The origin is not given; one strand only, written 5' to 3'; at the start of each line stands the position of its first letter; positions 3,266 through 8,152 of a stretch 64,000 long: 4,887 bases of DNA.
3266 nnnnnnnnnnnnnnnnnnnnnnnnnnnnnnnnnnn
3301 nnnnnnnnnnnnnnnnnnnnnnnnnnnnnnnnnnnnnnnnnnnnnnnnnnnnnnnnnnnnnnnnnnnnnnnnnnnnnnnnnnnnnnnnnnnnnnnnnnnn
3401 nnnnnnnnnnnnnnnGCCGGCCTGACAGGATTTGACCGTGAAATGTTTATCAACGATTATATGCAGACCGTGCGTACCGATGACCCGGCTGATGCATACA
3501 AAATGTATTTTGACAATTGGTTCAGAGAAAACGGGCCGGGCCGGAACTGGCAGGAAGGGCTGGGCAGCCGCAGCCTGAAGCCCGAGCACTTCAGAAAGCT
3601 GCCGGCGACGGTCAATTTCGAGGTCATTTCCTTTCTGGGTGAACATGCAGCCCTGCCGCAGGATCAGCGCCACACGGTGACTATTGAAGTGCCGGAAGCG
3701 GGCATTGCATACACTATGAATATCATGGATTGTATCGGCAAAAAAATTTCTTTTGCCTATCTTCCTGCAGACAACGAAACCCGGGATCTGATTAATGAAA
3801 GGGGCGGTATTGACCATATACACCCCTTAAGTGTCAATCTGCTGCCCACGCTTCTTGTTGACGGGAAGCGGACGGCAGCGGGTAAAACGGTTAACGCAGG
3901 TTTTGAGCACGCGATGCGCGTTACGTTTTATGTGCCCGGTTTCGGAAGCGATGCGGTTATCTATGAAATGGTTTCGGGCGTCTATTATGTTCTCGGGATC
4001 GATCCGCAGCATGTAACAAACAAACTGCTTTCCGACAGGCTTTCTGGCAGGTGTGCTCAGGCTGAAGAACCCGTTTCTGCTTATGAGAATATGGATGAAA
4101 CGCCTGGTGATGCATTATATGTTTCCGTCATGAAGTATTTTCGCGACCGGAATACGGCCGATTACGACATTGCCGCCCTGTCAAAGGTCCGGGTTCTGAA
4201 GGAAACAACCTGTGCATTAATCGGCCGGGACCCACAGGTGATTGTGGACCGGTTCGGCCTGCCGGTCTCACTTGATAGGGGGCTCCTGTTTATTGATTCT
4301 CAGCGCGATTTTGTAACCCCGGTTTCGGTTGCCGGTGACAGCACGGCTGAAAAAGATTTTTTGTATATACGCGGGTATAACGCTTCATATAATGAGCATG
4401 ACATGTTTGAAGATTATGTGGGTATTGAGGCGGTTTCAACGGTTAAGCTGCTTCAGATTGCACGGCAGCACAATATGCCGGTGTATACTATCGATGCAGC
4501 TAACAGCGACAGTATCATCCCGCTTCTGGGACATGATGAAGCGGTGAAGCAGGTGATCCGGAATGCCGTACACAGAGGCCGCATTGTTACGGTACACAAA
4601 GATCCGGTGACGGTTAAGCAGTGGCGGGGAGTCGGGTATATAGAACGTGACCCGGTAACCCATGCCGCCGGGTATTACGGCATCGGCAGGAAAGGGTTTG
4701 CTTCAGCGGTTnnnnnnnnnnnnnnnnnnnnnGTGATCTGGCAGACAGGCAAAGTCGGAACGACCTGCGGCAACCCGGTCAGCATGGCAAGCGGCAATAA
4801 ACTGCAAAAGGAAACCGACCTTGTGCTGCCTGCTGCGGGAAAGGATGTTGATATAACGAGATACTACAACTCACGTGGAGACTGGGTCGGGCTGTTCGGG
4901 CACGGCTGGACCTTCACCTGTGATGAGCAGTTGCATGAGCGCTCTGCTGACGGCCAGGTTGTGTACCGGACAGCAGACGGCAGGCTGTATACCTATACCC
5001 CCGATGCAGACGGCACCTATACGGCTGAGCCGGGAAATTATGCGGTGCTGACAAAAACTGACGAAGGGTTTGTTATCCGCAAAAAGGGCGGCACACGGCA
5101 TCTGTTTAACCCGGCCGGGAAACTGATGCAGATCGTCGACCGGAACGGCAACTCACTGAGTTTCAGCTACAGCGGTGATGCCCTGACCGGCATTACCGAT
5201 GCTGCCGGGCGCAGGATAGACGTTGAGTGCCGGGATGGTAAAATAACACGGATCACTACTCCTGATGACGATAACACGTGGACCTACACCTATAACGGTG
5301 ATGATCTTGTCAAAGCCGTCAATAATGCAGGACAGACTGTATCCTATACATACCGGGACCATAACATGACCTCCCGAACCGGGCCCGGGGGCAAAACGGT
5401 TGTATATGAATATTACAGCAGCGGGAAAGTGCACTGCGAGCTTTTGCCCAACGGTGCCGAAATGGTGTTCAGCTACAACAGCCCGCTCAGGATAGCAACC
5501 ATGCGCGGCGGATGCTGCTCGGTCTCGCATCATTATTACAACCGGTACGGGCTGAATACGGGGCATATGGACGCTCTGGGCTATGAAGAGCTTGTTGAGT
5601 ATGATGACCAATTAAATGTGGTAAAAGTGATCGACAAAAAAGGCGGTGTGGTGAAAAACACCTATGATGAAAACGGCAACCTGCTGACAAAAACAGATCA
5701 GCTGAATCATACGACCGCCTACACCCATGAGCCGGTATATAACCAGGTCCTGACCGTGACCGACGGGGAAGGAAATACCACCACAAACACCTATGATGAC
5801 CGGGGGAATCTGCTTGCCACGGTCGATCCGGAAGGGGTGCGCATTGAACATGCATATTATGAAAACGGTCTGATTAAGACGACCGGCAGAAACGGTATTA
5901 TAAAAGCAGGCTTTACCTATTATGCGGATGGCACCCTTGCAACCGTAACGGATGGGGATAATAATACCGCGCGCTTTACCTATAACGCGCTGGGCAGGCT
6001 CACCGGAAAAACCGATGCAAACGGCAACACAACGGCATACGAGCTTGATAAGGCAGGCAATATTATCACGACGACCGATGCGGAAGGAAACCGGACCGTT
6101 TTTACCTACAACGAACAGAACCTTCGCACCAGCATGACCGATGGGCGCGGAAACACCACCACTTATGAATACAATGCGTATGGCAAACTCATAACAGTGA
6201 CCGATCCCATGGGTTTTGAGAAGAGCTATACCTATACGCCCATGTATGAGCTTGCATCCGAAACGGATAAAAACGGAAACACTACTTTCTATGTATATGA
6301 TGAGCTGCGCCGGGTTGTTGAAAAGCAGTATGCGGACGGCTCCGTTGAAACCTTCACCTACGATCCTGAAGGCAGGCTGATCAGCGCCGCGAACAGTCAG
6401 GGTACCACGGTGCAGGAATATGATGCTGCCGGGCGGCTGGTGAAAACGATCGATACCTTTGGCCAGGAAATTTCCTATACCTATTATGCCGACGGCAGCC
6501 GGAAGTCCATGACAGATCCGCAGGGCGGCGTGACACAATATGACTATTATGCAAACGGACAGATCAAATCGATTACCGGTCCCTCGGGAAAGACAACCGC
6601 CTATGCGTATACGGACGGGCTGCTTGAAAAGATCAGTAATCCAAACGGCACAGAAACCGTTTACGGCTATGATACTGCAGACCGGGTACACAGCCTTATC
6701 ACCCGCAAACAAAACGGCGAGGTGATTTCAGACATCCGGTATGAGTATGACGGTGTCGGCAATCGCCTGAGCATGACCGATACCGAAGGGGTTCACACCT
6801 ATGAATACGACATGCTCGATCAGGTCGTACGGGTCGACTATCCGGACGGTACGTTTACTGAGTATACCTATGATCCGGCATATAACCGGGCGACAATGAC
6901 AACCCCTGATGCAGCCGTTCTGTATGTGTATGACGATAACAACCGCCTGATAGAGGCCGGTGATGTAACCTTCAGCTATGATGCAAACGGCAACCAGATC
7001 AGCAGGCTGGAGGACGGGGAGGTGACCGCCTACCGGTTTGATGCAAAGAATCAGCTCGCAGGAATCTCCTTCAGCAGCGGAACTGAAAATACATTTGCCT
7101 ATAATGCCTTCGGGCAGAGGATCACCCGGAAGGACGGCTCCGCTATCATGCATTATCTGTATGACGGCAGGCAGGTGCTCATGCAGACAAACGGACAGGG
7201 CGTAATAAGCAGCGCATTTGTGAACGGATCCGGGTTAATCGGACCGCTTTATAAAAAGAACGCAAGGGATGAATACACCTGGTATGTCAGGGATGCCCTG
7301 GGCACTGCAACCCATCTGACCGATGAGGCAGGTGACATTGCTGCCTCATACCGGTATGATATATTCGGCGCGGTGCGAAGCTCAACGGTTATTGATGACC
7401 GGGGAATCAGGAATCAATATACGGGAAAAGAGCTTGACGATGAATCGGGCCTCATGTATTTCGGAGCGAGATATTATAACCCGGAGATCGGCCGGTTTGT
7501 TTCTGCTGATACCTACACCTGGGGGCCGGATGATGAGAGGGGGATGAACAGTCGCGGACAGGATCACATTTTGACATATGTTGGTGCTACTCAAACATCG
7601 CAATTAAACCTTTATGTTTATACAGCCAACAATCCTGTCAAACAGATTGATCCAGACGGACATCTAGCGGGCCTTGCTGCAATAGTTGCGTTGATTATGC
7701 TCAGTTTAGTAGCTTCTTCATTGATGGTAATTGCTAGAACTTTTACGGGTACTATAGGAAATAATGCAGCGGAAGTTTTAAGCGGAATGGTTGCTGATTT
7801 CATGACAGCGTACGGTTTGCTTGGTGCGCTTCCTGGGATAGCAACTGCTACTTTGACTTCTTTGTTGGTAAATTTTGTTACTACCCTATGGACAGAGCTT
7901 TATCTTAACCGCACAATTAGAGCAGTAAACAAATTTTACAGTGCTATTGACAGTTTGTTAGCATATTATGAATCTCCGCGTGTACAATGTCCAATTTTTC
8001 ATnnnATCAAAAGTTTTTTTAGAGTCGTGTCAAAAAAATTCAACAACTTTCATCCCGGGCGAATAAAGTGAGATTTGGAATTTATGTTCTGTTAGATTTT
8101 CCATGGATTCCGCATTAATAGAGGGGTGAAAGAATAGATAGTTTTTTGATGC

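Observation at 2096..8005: Rhs/YD-repeat toxin carrying an N-terminal transglutaminase-like Cys-His domain and a Sec-type signal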

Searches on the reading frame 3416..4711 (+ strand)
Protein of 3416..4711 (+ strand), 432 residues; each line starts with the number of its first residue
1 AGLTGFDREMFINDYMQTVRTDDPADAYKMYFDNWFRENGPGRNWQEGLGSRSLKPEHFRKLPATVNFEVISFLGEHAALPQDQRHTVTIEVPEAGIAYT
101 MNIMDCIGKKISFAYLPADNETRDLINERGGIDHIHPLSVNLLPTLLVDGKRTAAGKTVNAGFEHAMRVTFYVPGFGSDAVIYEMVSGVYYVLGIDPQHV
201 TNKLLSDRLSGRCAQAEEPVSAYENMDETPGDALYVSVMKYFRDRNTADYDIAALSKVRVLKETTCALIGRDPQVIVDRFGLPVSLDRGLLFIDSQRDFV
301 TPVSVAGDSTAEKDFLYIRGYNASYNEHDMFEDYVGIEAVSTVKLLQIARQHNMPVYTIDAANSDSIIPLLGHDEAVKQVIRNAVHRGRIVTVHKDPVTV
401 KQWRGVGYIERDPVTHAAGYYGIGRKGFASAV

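Call 70: search_protein_representatives(protein=window:3416-4711:+)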
Query: 432 residues. Proteins with E-value up to 0.001 (for the whole library): 2741; up to 1e-10: 1426; up to 1e-30: 228. The best 150 are listed.
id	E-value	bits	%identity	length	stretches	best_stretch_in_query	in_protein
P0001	7.9e-150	516.1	52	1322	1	2-424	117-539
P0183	1.6e-131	455.8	46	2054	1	3-424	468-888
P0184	1.4e-123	429.6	45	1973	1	3-424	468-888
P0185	1.0e-120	420.2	44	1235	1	3-423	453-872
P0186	5.6e-115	401.2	45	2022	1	4-424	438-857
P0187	1.4e-106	373.6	42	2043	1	1-427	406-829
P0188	1.5e-97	343.8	40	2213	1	3-421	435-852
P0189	3.8e-85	303.0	37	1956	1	3-412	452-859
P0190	1.3e-51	192.5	30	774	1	5-420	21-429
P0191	1.8e-51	192.0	29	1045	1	11-423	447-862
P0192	7.1e-51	190.1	33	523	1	41-423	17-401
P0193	3.1e-50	187.9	30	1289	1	4-424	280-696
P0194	3.3e-50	187.8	31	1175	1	4-425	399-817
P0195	1.6e-49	185.6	31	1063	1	5-421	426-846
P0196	2.9e-49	184.7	29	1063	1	15-420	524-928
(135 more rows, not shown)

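Call 72: find_encoding_contigs(protein=P0184, flank=10000, max_places=2)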
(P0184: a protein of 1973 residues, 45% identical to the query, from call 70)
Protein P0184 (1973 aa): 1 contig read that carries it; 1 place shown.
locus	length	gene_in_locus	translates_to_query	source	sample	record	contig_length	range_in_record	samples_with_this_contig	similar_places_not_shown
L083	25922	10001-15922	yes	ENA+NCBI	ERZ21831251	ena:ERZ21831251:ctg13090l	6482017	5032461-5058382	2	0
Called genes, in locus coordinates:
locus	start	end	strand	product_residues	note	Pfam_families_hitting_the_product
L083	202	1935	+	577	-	PF02743:dCache_1, PF00512:HisKA (weak), PF02518:HATPase_c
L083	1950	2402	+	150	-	PF00072:Response_reg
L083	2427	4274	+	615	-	PF00939:Na_sulph_symp, PF03600:CitMHS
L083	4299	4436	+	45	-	-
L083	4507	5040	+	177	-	-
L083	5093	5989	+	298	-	PF00072:Response_reg, PF00571:CBS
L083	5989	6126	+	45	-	-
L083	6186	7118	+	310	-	PF00582:Usp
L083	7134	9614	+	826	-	PF02629:CoA_binding, PF13380:CoA_binding_2, PF13607:Succ_CoA_lig, PF13549:ATP-grasp_5, PF13302:Acetyltransf_3, PF00583:Acetyltransf_1, PF13508:Acetyltransf_7 (weak)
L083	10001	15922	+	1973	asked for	PF01841:Transglut_core, PF05593:RHS_repeat (faint), PF20148:DUF6531, PF25023:TEN_YD-shell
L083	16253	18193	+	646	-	PF07678:TED_complement (faint), PF13249:SQHop_cyclase_N (faint), PF00432:Prenyltrans (weak), PF13243:SQHop_cyclase_C (weak), PF09136:Glucodextran_B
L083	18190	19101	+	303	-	-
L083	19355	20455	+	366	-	PF01625:PMSR, PF01641:SelR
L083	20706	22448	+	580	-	PF02743:dCache_1, PF00512:HisKA, PF02518:HATPase_c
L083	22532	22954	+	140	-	PF00072:Response_reg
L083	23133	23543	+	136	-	PF00072:Response_reg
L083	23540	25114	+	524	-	PF00939:Na_sulph_symp, PF03600:CitMHS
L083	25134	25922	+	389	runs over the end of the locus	PF00072:Response_reg, PF00512:HisKA (weak), PF13589:HATPase_c_3 (faint), PF02518:HATPase_c, PF13581:HATPase_c_2 (faint)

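Call 73: find_encoding_contigs(protein=P0189, flank=10000, max_places=2)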
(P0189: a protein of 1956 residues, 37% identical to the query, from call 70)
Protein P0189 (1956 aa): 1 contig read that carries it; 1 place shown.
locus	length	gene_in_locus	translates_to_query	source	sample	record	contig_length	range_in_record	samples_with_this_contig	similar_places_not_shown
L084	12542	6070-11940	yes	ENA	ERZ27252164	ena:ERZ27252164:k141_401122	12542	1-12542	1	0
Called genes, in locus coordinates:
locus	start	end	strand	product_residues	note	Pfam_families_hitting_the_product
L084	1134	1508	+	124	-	-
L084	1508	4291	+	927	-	-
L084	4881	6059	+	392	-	PF13243:SQHop_cyclase_C (faint)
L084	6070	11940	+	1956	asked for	PF01841:Transglut_core, PF20148:DUF6531, PF25023:TEN_YD-shell (weak), PF05593:RHS_repeat (weak), PF25023:TEN_YD-shell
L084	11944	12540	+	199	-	?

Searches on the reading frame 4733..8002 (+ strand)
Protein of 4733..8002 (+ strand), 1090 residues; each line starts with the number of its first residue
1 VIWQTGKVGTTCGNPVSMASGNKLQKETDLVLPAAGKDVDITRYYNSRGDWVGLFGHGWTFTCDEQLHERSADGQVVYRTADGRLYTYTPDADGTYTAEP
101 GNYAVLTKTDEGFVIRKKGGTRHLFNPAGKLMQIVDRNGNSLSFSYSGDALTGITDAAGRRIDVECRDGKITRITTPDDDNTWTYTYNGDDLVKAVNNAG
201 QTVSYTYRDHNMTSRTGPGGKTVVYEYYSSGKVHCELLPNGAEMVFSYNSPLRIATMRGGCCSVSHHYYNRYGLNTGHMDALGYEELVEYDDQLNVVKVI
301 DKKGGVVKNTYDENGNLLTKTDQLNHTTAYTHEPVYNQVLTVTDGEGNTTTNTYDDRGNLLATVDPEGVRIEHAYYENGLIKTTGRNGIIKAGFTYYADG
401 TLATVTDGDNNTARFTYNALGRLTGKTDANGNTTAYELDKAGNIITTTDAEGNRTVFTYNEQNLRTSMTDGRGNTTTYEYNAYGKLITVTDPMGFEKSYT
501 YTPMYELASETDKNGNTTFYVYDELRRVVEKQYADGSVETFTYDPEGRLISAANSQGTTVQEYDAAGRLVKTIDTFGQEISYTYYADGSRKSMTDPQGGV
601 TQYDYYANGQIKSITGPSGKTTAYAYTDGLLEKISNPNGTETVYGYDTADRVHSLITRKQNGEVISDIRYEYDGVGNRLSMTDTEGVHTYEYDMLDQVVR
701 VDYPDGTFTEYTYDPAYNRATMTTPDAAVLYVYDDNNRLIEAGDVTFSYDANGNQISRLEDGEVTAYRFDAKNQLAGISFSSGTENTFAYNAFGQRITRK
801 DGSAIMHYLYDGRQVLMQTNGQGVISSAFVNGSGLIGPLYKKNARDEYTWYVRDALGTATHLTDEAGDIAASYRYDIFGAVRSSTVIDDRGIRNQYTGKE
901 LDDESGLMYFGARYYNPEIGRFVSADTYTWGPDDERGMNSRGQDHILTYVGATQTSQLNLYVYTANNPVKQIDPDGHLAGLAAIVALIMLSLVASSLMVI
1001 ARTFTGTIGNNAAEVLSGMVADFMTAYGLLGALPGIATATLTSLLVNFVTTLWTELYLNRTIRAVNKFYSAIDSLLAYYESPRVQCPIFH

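Call 67: search_solved_structures(query=window:4733-8002:+, max_evalue=0.00001, show_alignments=1)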
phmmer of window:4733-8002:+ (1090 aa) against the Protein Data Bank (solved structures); distinct sequences matched with E-value up to 0.00001: 17.
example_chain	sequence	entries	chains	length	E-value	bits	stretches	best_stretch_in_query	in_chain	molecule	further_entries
8h8a_A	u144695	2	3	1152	1.3e-50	175.6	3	739-927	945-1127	Putative Rhs-family protein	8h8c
8h8b_A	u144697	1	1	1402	9e-50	172.7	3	739-927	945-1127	Putative Rhs-family protein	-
8qjb_A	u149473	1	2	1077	8.7e-48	166.2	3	288-568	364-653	T6SS-associated Rhs core domain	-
8qja_A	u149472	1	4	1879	1.2e-47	165.7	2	130-571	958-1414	Putative type VI secretion system YD repeat-containing Rhs element Vgr protein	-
7q97_A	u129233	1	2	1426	9.3e-47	162.8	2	13-550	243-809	Rhs family protein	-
8qjc_A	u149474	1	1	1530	1.4e-42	148.9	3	403-927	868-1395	T6SS-associated Rhs core and toxin domain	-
8qjd_A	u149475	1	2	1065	1.6e-42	148.8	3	402-927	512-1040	Salmonella bongori Rhs core domain (residues 360-1420)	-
7pq5_L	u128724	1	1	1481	2.3e-40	141.6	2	394-714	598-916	Tre23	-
8cp6_B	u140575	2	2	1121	8.7e-34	119.8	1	396-589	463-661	Toxin protein Tse5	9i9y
8uy4_A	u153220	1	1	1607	1.6e-31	112.3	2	434-628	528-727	Tse15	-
8uxt_A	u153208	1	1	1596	4.1e-31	111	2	434-628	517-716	Tse15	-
9pt5_A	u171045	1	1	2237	4.2e-26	94.4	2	387-929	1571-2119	Teneurin-like protein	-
9ifo_A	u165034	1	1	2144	5.1e-26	94.1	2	387-929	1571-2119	Teneurin-Like Protein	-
6l7i_G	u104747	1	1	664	1.7e-07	32.8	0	586-690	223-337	TccC2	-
6suf_F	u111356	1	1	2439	8.5e-07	30.5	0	857-927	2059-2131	TcdB2,TccC3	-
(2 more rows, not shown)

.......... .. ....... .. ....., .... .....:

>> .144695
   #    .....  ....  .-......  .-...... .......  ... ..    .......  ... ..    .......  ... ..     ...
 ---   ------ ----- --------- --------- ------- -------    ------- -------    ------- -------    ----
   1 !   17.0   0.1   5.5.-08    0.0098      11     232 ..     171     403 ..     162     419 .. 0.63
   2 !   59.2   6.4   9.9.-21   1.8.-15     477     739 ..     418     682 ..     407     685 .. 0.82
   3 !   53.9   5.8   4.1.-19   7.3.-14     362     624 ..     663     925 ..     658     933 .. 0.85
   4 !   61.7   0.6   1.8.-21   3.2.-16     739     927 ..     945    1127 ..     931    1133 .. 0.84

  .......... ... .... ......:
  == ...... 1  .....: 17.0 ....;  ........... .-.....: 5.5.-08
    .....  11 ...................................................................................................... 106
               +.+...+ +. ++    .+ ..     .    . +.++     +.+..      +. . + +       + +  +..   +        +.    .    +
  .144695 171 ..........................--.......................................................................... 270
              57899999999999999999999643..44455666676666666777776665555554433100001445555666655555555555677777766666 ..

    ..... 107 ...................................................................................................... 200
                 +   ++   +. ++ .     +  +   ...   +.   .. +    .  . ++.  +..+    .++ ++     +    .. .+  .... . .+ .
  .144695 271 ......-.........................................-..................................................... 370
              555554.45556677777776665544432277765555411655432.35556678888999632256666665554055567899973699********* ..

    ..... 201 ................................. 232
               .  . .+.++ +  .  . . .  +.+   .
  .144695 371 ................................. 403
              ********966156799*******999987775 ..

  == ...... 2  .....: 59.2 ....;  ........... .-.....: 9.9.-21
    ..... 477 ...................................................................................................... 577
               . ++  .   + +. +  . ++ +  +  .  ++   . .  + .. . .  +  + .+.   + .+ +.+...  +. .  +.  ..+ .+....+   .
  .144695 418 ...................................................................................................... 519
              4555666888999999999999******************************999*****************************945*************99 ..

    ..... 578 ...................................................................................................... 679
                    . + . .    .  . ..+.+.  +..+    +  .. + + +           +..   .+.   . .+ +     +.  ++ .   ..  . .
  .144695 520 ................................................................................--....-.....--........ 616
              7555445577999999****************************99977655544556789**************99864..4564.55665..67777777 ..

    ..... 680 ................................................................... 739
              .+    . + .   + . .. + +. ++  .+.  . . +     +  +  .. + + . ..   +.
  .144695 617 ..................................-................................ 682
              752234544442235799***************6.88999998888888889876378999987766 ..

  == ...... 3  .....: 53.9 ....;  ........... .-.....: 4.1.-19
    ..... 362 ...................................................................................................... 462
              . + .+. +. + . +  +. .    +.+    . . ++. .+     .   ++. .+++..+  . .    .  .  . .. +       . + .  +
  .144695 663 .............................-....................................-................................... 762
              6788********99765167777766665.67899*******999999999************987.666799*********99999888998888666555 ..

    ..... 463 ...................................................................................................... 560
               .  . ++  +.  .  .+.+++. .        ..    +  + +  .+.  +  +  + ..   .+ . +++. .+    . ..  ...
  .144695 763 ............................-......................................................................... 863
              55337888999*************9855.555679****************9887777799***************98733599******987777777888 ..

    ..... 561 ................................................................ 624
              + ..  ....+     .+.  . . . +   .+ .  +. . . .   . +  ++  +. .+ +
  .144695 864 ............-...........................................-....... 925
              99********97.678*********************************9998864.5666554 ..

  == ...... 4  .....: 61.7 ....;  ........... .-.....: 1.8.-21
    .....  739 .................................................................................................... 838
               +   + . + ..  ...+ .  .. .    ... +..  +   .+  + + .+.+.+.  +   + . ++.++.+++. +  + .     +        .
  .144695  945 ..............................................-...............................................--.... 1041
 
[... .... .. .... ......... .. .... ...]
